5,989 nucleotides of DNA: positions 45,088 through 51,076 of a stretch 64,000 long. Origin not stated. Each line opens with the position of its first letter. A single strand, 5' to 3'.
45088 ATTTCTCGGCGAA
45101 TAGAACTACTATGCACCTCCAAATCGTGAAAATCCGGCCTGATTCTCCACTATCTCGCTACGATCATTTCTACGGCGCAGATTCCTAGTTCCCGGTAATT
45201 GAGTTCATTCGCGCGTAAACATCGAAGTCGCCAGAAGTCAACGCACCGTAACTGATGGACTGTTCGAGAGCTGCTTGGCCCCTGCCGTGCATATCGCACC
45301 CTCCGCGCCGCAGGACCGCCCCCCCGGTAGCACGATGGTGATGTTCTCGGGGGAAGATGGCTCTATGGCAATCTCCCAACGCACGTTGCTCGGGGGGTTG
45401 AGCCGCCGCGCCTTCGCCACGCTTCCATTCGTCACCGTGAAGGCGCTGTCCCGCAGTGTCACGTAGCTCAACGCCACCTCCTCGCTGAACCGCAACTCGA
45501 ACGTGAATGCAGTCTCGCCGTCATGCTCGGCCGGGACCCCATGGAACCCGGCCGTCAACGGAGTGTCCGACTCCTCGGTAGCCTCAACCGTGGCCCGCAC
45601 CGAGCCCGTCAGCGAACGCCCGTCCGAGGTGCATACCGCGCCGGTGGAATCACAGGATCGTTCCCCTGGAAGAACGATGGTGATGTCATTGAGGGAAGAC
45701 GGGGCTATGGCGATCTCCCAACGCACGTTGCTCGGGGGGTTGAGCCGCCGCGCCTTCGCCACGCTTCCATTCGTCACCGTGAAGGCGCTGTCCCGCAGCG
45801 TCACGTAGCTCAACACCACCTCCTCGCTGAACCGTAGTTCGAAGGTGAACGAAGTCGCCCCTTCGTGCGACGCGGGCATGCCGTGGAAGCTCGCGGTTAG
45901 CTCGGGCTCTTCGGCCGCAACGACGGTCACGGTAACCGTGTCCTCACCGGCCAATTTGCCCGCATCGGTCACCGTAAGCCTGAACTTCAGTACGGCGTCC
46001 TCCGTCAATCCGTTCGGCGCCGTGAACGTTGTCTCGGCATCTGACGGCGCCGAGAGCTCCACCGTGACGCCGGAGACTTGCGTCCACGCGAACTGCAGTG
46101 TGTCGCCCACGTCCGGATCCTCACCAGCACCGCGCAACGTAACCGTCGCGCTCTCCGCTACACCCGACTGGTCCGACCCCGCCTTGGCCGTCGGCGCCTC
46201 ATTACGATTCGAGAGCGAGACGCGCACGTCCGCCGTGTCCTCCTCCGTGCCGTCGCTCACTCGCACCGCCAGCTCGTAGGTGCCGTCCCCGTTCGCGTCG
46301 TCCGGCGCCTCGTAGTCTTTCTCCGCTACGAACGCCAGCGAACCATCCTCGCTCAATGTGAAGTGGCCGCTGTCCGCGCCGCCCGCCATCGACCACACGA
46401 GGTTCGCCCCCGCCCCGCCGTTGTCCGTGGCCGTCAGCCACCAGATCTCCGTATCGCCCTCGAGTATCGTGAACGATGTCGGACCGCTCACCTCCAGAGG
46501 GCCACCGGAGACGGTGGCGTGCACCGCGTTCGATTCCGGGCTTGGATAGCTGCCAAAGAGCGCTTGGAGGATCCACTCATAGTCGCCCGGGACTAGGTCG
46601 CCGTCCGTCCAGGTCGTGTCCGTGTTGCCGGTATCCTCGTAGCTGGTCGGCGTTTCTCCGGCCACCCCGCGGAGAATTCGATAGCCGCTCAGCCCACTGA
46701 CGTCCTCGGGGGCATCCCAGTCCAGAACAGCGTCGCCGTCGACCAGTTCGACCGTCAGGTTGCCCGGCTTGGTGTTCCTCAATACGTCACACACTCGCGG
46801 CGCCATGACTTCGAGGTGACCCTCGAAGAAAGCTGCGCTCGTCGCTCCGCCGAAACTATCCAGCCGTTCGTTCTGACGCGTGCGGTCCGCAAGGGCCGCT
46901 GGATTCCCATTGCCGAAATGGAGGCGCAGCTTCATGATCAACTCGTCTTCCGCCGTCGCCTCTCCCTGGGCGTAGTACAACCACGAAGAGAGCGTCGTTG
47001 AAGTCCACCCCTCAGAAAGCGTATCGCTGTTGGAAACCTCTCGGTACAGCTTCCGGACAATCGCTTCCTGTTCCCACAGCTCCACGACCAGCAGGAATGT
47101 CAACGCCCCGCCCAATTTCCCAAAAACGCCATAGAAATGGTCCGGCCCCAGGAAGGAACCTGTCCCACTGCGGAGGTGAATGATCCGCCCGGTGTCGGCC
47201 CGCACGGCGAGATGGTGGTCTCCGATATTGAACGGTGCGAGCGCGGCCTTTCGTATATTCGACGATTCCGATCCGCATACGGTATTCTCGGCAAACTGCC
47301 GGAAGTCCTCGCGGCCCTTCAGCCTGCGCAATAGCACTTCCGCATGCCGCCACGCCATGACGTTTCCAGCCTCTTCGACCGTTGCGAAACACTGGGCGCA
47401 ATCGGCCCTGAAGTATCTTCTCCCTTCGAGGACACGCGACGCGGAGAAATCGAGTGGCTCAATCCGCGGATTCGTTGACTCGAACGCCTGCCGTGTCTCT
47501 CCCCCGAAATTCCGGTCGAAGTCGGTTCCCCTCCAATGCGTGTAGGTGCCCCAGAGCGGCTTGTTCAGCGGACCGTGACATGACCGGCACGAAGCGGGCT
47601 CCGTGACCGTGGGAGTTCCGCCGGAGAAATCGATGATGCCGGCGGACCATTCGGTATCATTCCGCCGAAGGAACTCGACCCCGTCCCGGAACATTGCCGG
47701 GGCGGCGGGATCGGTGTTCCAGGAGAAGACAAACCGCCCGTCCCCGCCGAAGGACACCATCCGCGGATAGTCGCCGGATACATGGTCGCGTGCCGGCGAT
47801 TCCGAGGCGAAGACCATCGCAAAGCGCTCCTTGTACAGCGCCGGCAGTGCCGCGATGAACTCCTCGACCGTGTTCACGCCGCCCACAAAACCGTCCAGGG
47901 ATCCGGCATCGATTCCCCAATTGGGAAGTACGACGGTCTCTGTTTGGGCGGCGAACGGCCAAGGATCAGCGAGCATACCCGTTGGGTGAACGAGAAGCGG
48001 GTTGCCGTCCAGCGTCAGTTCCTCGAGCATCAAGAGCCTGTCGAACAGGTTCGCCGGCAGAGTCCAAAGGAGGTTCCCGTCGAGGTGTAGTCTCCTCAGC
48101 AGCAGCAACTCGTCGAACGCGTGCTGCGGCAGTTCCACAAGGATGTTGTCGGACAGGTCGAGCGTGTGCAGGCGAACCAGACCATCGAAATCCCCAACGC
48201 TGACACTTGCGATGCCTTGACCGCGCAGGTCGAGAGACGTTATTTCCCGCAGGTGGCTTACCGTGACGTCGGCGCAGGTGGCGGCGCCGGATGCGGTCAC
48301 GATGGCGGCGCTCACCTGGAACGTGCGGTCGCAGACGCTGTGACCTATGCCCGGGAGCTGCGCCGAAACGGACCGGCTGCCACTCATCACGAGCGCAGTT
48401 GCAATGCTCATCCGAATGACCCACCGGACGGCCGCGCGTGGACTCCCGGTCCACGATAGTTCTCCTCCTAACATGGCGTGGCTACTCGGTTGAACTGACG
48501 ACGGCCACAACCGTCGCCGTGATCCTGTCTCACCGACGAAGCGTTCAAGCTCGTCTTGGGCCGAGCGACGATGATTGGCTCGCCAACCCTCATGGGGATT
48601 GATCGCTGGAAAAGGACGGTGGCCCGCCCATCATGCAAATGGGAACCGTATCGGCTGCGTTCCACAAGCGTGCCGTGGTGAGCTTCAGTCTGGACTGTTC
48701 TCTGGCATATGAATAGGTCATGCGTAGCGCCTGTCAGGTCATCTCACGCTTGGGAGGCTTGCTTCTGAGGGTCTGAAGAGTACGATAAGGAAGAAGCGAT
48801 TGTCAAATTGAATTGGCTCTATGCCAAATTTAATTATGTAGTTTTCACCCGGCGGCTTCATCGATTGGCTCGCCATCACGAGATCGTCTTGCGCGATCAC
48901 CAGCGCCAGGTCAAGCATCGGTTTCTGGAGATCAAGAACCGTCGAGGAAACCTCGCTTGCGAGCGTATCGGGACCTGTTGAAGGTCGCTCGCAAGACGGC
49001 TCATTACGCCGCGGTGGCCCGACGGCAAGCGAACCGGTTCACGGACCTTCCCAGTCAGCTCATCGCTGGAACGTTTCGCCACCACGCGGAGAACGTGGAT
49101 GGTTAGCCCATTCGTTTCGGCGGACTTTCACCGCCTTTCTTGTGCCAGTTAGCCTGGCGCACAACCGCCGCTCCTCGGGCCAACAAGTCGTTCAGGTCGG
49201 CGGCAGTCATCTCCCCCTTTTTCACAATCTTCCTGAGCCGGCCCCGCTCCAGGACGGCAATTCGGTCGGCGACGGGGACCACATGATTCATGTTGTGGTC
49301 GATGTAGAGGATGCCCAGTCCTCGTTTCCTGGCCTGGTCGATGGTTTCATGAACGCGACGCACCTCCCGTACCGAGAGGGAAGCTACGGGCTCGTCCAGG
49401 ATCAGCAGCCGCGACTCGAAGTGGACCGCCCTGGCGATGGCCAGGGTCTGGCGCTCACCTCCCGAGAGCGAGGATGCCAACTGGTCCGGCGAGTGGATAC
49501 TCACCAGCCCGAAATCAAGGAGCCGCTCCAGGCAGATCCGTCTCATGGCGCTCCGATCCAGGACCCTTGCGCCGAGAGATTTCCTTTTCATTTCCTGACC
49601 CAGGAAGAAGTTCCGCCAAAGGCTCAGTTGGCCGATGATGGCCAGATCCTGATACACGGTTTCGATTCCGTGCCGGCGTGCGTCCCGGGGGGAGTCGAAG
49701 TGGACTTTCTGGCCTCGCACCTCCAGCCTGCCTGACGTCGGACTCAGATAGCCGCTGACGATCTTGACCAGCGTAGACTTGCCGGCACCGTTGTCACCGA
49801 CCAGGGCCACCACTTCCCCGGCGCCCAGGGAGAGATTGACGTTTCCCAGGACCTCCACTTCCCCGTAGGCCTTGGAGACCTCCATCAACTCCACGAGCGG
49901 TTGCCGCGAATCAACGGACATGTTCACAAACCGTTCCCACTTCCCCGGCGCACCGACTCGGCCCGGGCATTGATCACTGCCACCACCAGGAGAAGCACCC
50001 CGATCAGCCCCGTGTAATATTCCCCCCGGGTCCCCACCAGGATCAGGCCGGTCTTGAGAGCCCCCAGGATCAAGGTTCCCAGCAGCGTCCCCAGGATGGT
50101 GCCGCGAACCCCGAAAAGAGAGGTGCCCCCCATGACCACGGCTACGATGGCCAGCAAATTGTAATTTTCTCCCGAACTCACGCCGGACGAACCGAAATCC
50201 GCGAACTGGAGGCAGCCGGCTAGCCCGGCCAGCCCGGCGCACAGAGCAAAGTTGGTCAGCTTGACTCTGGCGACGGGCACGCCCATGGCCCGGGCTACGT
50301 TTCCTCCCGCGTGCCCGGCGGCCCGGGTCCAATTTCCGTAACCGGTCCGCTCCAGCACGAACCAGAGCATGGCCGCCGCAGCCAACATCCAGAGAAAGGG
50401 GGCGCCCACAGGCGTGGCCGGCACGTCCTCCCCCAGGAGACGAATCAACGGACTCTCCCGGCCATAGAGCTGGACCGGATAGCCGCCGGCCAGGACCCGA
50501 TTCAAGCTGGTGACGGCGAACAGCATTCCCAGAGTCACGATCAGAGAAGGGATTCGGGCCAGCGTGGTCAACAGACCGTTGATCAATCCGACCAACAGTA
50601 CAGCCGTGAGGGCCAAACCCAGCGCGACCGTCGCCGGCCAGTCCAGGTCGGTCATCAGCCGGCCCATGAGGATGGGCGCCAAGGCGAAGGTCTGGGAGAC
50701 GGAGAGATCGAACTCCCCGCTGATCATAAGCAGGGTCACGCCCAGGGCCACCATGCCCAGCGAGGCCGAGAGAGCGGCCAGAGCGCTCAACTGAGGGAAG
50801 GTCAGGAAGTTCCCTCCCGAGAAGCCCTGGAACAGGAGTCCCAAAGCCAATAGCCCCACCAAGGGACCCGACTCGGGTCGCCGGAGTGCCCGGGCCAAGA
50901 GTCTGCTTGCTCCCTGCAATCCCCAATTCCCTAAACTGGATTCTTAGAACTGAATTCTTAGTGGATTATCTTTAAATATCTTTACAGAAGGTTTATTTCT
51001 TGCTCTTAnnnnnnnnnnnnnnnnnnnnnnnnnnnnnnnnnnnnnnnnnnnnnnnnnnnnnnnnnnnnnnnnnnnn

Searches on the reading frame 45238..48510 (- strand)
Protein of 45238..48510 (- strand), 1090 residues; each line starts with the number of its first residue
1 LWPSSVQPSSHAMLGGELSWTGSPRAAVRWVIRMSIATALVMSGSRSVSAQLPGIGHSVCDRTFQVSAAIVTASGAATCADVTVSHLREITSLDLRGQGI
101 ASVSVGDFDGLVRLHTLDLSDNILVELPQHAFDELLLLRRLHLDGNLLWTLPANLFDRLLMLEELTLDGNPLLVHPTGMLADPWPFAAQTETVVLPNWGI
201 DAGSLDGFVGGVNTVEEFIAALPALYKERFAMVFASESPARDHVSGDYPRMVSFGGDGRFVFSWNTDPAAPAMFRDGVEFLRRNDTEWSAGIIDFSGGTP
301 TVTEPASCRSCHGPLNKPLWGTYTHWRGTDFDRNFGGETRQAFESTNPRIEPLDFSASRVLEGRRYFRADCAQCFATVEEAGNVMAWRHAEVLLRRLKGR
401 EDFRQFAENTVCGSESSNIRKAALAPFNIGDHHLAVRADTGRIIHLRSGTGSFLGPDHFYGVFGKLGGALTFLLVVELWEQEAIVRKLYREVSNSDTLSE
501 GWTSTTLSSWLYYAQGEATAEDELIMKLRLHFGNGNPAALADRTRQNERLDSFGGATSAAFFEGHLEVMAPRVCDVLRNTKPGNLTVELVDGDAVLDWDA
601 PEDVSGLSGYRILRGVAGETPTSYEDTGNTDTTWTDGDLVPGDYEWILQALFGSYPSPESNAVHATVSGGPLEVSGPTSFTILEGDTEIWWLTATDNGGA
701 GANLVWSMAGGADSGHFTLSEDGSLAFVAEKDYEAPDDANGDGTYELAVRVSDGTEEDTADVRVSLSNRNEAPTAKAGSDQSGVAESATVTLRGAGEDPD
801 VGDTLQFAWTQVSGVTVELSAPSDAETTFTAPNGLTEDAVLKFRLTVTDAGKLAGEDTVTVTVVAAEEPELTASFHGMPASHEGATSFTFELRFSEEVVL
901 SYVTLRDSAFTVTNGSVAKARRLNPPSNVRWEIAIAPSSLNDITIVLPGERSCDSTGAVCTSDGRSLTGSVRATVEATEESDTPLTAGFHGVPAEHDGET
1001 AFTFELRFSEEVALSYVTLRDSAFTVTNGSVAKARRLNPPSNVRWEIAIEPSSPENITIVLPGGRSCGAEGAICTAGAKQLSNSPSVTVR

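Call 58: search_protein_families(library=pfam, proteins=[window:45238-48510:-], max_evalue=0.0001)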
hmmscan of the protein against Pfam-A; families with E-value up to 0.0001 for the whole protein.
window:45238-48510:- (1090 aa): 3 families
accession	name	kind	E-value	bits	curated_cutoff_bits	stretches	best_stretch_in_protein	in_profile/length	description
PF22352.2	K319L-like_PKD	-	1.3e-15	57.6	27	1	777-863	1-84/84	K319L-like, PKD domain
PF13855.12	LRR_8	-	6.3e-15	55.1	27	2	89-148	2-61/61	Leucine rich repeat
PF17963.7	Big_9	-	3.2e-07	31.6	23.6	0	678-764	9-88/89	Bacterial Ig domain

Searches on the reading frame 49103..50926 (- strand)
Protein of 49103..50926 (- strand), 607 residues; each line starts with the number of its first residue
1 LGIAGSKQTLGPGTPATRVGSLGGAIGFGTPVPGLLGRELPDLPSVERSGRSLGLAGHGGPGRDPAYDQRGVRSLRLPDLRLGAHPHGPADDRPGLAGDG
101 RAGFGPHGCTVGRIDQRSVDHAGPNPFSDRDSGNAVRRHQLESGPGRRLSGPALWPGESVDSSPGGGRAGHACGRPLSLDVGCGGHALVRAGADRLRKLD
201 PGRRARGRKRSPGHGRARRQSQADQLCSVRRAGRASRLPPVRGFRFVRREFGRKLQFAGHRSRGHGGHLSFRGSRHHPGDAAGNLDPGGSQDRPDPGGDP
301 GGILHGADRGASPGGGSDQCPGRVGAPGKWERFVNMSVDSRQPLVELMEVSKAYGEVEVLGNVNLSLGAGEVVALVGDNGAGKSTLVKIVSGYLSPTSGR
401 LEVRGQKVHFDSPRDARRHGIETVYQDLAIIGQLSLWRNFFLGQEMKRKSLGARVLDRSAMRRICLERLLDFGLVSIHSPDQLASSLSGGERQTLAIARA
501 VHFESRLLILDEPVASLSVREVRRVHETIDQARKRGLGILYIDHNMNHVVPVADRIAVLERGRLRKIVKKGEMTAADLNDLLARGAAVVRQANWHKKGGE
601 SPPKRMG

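Call 58: search_protein_families(library=pfam, proteins=[window:49103-50926:-], max_evalue=0.0001)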
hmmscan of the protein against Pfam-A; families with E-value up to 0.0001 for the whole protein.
window:49103-50926:- (607 aa): 2 families
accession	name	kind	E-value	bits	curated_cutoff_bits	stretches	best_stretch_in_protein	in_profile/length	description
PF00005.33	ABC_tran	-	4.3e-29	102.3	25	1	360-515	1-137/137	ABC transporter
PF13304.12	AAA_21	-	7.5e-06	26.7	27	0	373-391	2-20/304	AAA domain, putative AbiEii toxin, Type IV TA system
